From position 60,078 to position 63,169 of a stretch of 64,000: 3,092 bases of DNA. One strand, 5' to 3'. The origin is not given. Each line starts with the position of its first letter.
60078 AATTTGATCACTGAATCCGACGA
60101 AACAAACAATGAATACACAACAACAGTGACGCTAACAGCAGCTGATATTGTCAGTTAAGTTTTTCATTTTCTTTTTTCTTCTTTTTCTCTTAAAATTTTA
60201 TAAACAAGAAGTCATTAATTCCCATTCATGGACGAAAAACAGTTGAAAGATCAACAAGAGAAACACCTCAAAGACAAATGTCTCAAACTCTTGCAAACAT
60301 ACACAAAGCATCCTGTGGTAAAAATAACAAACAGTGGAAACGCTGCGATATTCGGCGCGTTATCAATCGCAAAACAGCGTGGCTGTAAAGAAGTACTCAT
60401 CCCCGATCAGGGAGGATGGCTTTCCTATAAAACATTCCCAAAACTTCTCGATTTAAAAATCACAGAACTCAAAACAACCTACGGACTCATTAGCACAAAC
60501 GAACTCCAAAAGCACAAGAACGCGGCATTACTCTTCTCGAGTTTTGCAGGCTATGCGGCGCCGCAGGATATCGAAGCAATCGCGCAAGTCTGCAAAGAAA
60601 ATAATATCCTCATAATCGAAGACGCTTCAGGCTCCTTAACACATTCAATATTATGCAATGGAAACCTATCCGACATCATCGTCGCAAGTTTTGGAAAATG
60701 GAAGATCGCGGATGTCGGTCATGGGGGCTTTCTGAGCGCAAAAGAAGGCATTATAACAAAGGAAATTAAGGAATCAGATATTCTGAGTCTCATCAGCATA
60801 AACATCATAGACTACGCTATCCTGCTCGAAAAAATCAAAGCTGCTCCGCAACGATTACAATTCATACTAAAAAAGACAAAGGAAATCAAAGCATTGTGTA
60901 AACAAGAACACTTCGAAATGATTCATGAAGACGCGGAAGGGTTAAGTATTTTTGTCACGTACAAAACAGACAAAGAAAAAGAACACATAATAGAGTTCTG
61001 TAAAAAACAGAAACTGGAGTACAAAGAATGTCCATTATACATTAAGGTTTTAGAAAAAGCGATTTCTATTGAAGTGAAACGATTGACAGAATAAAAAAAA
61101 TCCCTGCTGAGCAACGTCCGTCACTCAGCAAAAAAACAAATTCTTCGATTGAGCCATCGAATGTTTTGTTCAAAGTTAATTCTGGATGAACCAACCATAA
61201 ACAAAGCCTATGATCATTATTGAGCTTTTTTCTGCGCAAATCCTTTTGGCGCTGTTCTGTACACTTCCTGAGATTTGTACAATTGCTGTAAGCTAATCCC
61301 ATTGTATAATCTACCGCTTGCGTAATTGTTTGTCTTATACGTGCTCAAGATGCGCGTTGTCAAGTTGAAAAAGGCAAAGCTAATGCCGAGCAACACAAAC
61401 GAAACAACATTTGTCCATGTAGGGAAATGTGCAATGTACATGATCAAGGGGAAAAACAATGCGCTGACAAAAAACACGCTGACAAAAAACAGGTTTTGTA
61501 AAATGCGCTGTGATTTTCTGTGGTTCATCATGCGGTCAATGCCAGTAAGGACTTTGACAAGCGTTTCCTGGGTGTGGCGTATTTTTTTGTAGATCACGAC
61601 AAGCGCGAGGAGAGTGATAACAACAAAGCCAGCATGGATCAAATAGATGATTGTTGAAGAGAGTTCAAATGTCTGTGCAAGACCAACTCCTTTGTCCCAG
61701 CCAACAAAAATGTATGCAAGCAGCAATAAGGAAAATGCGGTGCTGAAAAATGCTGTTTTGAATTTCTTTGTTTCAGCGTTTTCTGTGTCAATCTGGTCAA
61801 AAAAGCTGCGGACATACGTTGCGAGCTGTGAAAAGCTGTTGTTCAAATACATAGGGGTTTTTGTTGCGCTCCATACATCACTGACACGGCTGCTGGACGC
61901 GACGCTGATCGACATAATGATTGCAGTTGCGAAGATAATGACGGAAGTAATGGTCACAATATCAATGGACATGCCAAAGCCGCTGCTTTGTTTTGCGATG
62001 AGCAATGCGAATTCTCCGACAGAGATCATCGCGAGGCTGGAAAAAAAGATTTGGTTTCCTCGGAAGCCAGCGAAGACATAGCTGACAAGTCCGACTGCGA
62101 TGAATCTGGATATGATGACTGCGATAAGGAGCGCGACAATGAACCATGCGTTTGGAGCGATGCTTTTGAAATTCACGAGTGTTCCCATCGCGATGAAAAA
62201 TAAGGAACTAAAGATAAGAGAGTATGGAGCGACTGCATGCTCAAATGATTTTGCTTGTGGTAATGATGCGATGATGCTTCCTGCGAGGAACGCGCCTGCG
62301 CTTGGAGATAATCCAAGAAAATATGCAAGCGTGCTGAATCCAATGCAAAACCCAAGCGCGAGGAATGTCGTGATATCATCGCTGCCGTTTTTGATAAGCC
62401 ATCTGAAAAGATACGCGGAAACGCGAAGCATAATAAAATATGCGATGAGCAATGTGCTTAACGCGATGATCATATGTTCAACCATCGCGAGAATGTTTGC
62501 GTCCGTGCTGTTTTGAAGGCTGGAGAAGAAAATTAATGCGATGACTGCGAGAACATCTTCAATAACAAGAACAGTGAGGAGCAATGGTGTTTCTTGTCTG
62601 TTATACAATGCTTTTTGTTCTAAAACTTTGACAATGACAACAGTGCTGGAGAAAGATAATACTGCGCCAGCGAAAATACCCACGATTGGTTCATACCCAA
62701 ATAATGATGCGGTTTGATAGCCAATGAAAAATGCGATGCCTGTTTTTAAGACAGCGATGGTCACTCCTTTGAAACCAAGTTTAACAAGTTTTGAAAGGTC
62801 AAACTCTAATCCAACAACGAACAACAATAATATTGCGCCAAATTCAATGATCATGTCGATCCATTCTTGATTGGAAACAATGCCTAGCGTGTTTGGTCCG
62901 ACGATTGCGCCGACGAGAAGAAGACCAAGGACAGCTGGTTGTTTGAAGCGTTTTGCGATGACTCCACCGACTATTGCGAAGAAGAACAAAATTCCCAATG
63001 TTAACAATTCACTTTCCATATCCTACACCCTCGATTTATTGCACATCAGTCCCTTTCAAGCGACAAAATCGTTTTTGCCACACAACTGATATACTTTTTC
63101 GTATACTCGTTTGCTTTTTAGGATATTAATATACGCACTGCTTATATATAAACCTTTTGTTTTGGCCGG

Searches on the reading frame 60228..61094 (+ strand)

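Call 35: search_protein_families(library=pfam, proteins=[window:60228-61094:+], max_evalue=0.001)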
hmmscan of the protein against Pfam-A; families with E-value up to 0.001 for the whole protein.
window:60228-61094:+ (288 aa): 1 family
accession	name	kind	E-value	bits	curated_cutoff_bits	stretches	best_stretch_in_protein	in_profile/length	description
PF01041.23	DegT_DnrJ_EryC1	-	3.4e-06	27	19.8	1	96-181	111-196/360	DegT/DnrJ/EryC1/StrS aminotransferase family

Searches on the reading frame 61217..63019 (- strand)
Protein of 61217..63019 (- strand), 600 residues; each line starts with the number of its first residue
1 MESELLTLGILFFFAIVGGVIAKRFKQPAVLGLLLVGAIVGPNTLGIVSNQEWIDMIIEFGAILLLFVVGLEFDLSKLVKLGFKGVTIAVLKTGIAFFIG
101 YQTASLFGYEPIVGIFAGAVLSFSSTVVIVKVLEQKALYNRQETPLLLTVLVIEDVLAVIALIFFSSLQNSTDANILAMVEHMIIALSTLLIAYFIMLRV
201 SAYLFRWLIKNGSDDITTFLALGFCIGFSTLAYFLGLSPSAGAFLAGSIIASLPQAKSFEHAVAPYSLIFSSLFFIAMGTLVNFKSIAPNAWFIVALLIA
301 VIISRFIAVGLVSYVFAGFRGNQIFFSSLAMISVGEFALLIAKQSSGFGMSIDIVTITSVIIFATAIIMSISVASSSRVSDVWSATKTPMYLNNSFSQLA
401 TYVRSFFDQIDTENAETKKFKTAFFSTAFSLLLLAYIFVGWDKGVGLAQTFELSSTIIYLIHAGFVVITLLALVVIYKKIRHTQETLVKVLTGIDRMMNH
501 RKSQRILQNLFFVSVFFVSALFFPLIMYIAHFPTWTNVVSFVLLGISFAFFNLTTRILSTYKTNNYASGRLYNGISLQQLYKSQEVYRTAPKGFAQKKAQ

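Call 35: search_protein_families(library=pfam, proteins=[window:61217-63019:-], max_evalue=0.001)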
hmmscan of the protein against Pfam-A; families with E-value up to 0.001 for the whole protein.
window:61217-63019:- (600 aa): 1 family
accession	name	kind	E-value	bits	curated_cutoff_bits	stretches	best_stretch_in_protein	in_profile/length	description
PF00999.27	Na_H_Exchanger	-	8.5e-49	166.8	26.2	1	14-373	3-369/375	Sodium/hydrogen exchanger, transmembrane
